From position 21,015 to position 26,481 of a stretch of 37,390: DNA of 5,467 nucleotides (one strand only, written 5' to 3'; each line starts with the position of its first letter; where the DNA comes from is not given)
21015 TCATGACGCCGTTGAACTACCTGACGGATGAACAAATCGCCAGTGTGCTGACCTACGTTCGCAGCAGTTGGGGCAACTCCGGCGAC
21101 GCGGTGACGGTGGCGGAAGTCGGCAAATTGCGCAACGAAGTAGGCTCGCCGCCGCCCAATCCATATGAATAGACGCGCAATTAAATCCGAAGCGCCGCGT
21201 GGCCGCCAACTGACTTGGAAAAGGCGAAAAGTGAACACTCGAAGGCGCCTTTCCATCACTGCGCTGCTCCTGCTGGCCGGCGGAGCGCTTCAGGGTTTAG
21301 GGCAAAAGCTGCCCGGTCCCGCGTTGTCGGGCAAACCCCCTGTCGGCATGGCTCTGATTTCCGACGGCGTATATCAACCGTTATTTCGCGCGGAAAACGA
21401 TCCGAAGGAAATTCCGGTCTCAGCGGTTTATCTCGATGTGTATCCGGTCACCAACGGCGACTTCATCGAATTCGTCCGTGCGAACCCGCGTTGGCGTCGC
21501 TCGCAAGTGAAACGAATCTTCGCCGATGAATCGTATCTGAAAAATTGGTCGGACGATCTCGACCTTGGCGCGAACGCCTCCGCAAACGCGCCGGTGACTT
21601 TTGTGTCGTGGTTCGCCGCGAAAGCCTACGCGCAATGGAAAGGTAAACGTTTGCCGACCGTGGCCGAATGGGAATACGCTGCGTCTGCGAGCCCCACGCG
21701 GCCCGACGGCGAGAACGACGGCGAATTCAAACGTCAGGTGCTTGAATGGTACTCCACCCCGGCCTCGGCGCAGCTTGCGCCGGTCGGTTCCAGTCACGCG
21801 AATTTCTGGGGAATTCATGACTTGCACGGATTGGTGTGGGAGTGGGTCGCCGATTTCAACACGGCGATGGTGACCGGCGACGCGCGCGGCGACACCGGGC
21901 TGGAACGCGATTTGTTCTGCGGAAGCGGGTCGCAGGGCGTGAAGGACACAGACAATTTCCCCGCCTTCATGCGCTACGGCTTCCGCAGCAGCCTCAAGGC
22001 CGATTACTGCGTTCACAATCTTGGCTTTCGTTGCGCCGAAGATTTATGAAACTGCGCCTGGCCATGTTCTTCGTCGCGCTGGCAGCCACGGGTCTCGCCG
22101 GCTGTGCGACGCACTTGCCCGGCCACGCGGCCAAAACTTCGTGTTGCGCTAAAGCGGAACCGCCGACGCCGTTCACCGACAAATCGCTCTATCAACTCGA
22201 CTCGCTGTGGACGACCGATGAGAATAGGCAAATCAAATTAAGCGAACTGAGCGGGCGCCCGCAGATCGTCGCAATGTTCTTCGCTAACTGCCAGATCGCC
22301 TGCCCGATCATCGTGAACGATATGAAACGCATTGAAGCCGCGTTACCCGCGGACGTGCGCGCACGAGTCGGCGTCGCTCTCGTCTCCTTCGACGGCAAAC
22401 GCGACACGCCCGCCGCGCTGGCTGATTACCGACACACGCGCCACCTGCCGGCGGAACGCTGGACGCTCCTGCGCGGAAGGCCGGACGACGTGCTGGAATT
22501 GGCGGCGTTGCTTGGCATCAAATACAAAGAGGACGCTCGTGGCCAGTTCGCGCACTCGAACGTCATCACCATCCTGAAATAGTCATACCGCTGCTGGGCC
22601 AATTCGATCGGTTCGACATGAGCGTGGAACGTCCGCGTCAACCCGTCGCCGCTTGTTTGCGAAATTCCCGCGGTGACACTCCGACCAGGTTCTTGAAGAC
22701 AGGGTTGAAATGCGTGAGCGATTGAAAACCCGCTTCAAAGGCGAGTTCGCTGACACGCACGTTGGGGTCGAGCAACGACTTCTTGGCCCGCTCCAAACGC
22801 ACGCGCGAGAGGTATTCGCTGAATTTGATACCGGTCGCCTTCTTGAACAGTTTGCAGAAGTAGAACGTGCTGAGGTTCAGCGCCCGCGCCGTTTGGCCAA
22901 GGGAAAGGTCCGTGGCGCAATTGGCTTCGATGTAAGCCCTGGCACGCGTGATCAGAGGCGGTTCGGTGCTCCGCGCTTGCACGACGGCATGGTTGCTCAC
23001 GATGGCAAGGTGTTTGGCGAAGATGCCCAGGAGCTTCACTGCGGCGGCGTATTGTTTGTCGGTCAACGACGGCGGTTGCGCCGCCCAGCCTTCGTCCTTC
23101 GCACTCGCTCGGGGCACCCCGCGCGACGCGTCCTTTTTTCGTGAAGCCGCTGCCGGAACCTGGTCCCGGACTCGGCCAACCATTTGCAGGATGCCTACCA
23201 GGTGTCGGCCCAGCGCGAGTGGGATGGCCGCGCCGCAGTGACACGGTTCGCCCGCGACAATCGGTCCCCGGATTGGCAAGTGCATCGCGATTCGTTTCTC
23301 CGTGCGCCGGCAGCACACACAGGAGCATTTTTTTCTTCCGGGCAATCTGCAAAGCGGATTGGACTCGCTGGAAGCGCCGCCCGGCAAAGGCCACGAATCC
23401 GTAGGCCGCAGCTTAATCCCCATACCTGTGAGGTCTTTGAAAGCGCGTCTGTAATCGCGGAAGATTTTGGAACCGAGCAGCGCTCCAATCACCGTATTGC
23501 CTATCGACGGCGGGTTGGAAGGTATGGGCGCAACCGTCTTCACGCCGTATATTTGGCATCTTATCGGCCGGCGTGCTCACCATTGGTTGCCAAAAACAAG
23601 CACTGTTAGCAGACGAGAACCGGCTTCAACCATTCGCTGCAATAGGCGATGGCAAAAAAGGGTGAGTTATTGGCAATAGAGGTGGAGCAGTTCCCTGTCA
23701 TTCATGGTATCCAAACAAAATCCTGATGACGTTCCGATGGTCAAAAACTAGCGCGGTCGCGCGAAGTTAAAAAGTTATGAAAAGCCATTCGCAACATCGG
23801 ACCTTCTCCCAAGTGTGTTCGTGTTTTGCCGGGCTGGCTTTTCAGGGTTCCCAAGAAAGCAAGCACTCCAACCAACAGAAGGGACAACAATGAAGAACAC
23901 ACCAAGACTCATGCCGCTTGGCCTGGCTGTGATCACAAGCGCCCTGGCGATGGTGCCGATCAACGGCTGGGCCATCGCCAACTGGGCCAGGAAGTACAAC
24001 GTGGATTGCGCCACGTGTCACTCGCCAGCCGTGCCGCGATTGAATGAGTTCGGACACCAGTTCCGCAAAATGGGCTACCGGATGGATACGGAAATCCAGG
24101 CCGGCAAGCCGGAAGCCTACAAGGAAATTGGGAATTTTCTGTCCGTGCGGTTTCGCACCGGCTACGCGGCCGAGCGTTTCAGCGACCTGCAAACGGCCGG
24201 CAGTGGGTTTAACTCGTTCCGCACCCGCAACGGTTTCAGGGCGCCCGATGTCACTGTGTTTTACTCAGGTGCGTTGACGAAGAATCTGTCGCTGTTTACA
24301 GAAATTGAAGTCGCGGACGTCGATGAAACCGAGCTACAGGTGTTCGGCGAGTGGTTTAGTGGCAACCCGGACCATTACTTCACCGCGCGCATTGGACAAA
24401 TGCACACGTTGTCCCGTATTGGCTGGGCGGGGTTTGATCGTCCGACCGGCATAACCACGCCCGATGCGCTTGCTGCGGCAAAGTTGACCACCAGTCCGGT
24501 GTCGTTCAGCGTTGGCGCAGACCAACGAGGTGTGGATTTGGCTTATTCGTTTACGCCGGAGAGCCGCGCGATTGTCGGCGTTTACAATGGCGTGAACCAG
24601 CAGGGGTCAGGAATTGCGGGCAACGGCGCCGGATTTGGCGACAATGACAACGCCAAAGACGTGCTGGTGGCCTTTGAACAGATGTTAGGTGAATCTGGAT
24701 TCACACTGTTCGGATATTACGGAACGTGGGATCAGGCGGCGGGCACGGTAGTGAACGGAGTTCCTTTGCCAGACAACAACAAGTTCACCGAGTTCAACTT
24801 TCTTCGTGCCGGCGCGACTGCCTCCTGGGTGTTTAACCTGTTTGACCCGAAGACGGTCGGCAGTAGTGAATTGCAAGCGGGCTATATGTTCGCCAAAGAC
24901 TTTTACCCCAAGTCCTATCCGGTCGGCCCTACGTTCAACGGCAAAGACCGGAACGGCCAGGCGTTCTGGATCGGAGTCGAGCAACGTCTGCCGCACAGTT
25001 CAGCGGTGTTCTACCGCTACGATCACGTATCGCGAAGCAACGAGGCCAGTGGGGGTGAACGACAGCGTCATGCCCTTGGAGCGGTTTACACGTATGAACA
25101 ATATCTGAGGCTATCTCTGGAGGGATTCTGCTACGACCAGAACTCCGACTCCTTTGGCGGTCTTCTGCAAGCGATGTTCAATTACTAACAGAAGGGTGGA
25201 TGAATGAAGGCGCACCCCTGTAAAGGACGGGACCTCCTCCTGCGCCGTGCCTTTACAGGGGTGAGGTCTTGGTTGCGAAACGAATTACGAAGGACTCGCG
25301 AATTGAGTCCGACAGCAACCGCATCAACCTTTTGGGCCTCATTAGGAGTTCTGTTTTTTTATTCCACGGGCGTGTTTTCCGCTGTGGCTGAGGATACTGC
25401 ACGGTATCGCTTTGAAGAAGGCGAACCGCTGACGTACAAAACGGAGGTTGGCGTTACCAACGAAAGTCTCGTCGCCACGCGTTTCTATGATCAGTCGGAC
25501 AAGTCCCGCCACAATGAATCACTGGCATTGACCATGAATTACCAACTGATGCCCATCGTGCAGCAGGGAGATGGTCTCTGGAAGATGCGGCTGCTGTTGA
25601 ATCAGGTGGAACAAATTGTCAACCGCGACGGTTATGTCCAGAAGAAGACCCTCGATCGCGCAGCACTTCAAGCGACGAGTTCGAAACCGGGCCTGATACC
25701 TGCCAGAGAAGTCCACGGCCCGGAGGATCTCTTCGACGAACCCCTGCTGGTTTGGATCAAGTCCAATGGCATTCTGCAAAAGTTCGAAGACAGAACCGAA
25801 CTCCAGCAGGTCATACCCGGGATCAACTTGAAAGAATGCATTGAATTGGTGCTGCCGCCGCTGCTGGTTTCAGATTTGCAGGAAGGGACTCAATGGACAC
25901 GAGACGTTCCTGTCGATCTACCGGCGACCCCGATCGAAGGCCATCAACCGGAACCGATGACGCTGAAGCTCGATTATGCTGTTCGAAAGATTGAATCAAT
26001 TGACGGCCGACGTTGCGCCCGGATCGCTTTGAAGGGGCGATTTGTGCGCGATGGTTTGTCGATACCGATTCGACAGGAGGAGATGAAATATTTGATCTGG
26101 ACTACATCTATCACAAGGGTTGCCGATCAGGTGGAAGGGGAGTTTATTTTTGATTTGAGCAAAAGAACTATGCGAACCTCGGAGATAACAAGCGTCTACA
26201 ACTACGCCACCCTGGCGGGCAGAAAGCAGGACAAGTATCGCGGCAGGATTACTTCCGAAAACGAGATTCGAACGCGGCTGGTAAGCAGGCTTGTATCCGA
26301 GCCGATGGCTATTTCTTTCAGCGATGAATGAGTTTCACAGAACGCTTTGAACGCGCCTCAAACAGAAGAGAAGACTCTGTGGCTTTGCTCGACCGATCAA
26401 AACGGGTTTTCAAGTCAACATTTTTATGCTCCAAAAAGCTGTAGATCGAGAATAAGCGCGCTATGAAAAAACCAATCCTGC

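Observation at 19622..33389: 14-kb electron-transfer island linking outer-membrane cytochrome/porin modules, a nine-heme bc-type complex and cytochrome-fused NirK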

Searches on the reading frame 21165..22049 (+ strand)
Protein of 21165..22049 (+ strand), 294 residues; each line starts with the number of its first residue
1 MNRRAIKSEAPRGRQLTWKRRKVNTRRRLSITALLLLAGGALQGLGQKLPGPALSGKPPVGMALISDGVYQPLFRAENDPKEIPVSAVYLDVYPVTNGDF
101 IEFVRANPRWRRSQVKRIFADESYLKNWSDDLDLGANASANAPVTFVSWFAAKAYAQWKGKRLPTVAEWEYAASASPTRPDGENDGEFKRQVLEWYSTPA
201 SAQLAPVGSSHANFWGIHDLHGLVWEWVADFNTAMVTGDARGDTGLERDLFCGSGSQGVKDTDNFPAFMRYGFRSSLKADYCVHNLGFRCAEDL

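Call 4: search_protein_families(library=pfam, proteins=[window:21165-22049:+], max_evalue=0.01)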
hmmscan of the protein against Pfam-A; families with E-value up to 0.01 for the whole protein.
window:21165-22049:+ (294 aa): 1 family
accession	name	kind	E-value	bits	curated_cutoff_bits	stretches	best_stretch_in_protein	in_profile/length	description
PF03781.23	FGE-sulfatase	-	3.9e-36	125.5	23.3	1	74-291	23-254/255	Sulfatase-modifying factor enzyme 1-like domain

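Call 10: search_protein_families(library=ncbifam, proteins=[window:21165-22049:+], max_evalue=0.01)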
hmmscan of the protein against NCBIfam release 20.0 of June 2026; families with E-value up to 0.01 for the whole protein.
window:21165-22049:+ (294 aa): 7 families
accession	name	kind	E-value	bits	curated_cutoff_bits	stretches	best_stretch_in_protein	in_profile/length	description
TIGR03440.2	egtB_TIGR03440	equivalog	3e-19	69.4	360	1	74-229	192-349/413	ergothioneine biosynthesis protein EgtB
NF041186.1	SenA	equivalog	7.2e-17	61.8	420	1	74-230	190-320/382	selenoneine synthase SenA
NF051459.1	pyoverdine_PvdO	equivalog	2e-10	40.2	500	1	140-294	116-280/280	dihydropyoverdine dehydrogenase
TIGR03525.2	GldK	equivalog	3e-06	26.8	350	0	57-105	31-86/408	T9SS ring complex lipoprotein PorK/GldK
TIGR04344.1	ovoA_Nterm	equivalog_domain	1.6e-05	24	400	1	143-230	297-382/444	5-histidylcysteine sulfoxide synthase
TIGR03524.1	GldJ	equivalog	1.9e-05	23.6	458.2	0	203-237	336-370/559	gliding motility lipoprotein GldJ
TIGR02171.1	Fb_sc_TIGR02171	subfamily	0.0006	17.9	544.35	1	156-234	154-220/912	TIGR02171 family lipoprotein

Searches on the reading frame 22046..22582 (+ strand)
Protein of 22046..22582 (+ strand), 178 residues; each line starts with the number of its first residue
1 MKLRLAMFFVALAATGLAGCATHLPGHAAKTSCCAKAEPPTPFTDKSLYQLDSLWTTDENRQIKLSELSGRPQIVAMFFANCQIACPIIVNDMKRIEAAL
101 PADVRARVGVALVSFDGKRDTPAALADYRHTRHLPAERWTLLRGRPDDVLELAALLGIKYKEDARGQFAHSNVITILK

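Call 4: search_protein_families(library=pfam, proteins=[window:22046-22582:+], max_evalue=0.01)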
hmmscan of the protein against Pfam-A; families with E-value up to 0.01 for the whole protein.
window:22046-22582:+ (178 aa): 1 family
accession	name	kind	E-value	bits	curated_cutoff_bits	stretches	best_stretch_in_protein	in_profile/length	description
PF02630.20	SCO1-SenC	-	9e-14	52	22.8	1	57-172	8-123/134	SCO1/SenC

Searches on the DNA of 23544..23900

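Call 87: search_rna_families(source=window, start=23544, end=23900, threshold=evalue, max_evalue=1)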
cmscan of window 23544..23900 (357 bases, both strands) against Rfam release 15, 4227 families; matches with E-value up to 1: 0.
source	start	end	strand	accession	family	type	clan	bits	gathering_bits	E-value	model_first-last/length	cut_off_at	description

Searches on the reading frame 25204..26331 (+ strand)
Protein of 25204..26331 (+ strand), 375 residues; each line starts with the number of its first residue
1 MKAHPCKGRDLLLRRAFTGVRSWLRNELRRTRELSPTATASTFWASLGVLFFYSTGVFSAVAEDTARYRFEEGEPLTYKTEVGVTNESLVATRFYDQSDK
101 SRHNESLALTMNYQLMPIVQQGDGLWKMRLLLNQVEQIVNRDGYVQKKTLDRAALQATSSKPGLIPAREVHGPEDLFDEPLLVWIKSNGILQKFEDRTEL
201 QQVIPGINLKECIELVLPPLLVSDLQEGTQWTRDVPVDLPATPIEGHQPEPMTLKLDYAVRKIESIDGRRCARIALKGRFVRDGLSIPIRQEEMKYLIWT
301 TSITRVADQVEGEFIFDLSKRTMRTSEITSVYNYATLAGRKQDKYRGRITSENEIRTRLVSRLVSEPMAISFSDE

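Call 4: search_protein_families(library=pfam, proteins=[window:25204-26331:+], max_evalue=0.01)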
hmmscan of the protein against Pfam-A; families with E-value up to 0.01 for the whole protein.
window:25204-26331:+ (375 aa): 0 families

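Call 10: search_protein_families(library=ncbifam, proteins=[window:25204-26331:+], max_evalue=0.01)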
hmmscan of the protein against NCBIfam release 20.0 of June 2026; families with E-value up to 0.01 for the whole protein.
window:25204-26331:+ (375 aa): 0 families

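Call 52: find_homologous_proteins(query=window:25204-26331:+)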
Query window:25204-26331:+ (375 aa): 25 proteins with E <= 0.001 among 5860 candidates.
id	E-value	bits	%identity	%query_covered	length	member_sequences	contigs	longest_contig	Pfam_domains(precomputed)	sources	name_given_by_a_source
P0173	8.6e-248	839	100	100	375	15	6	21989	-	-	-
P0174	1.9e-223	759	88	100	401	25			-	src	-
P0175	3.4e-160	551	65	97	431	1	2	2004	-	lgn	-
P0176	8.7e-134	464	64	81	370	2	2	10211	-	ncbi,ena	-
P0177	7.8e-104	366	47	87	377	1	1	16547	-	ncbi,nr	ncbi:MAG: hypothetical protein HY043_20560 [Verrucomicrobia bacterium]|nr:hypothetical protein [Verr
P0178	3.5e-96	341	48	81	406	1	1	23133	-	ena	-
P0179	8.6e-96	339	46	85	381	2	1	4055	-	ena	-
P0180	6.8e-92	327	47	81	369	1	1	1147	-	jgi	jgi:hypothetical protein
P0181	1.4e-91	326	44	97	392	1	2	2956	-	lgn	-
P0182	7.5e-91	323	45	81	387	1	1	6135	-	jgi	jgi:hypothetical protein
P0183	9.9e-91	323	41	98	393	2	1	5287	-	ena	-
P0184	3.9e-90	321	45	92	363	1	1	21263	-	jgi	jgi:hypothetical protein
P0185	1.4e-87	312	43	86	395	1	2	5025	-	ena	-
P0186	4.9e-85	304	40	89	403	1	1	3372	-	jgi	-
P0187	6.5e-82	294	41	85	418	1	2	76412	-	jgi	jgi:hypothetical protein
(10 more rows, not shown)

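Call 65: predict_structure(alignment_id=A4)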
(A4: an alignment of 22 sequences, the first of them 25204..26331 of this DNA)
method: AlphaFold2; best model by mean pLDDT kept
length: 375 residues; sequences in the alignment: 22
mean_pLDDT: 76.2   pTM: 0.69
mean pLDDT of the five models: 76.2, 75.1, 74.0, 71.6, 68.5
residues with pLDDT >= 90: 119; 70-90: 153; 50-70: 30; < 50: 73
segments of 3 or more residues with pLDDT < 50: 1-25, 33-35, 37-63, 160-167, 367-375
pLDDT, mean of each block of 10 residues (from residue 1): 31 34 48 47 43 36 65 89 89 79 88 91 89 88 85 64 47 74 91 84 77 87 87 90 88 94 92 96 92 83 94 94 93 90 69 92 63 35
secondary structure, 60 per line:
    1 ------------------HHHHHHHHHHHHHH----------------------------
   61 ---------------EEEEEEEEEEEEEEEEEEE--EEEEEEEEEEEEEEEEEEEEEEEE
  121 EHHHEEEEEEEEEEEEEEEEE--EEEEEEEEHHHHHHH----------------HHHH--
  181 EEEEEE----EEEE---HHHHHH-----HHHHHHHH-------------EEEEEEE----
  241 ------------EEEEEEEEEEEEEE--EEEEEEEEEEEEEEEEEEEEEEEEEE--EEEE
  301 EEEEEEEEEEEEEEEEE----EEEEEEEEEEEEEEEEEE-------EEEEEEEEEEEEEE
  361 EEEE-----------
elements in order: H19-32 E76-94 E97-121 E125-141 E144-151 H152-158 H175-178 E181-186 E191-194 H198-203 H209-216 E230-236 E253-266 E269-294 E297-317 E322-339 E347-364

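Call 69: fold_search(model_id=the predicted structure, library=pdb)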
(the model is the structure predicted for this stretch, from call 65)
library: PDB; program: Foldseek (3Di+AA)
matches with E <= 10: 1133; with E <= 0.001: 54
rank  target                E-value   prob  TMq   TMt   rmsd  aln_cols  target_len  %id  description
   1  8co1_A1               1.0e-05  0.97  0.15  0.11  33.7       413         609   10  Type II Secretion System (released 2024-04-10)
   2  9bd1                  1.5e-05  1.00  0.36  0.16   9.5       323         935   11  beta/alpha1 region of ApoB 100 (released 2024-12-25)
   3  6ehb_B                2.9e-05  0.92  0.15  0.17  22.2       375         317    7  OmpU, an outer membrane protein, of Vibrio cholerae (released 2018-04-25)
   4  5nxn_A                3.4e-05  0.95  0.15  0.16  23.0       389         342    9  Structure of a L5-deletion mutant of Providencia stuartii Omp-Pst1 (released 2018-02-21)
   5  3nsg_A                4.3e-05  0.95  0.16  0.17  23.6       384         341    9  Crystal Structure of OmpF, an Outer Membrane Protein from Salmonella typhi (released 2011-07-13)
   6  6i7s_H                5.3e-05  1.00  0.32  0.16  11.4       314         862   10  Microsomal triglyceride transfer protein (released 2019-08-21)
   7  7de8                  7.1e-05  0.85  0.15  0.16  19.3       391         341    9  Crystal Structure of outer membrane protein PorB with G103K mutations from Neisseria meningitidis W135 (released 2021-03-31)
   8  3t24_B                7.5e-05  0.38  0.11  0.11  23.9       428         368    9  Crystal structure of Pseudomonas aeruginosa OpdQ (released 2012-02-08)
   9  6ehb_C                8.3e-05  0.87  0.15  0.16  22.0       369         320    8  OmpU, an outer membrane protein, of Vibrio cholerae (released 2018-04-25)
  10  6ehb_A                9.1e-05  0.85  0.15  0.17  22.2       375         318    8  OmpU, an outer membrane protein, of Vibrio cholerae (released 2018-04-25)
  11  4kr8_C                1.1e-04  0.72  0.13  0.14  24.8       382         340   11  Salmonella typhi OmpF complex with Daunomycin (released 2014-05-28)
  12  9bd8_A                1.4e-04  1.00  0.32  0.27  10.5       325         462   11  ApoB 100 beta barrel bound to LDLR beta propeller (released 2024-12-25)
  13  6i7s_G                1.5e-04  1.00  0.33  0.16  11.7       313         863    9  Microsomal triglyceride transfer protein (released 2019-08-21)
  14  2r88_A                1.7e-04  0.57  0.14  0.14  24.6       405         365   10  Crystal structure of the long-chain fatty acid transporter FadL mutant delta S3 kink (released 2008-09-23)
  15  2r8a_A                1.8e-04  0.35  0.11  0.12  26.6       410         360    8  Crystal structure of the long-chain fatty acid transporter FadL mutant delta N8 (released 2008-09-23)
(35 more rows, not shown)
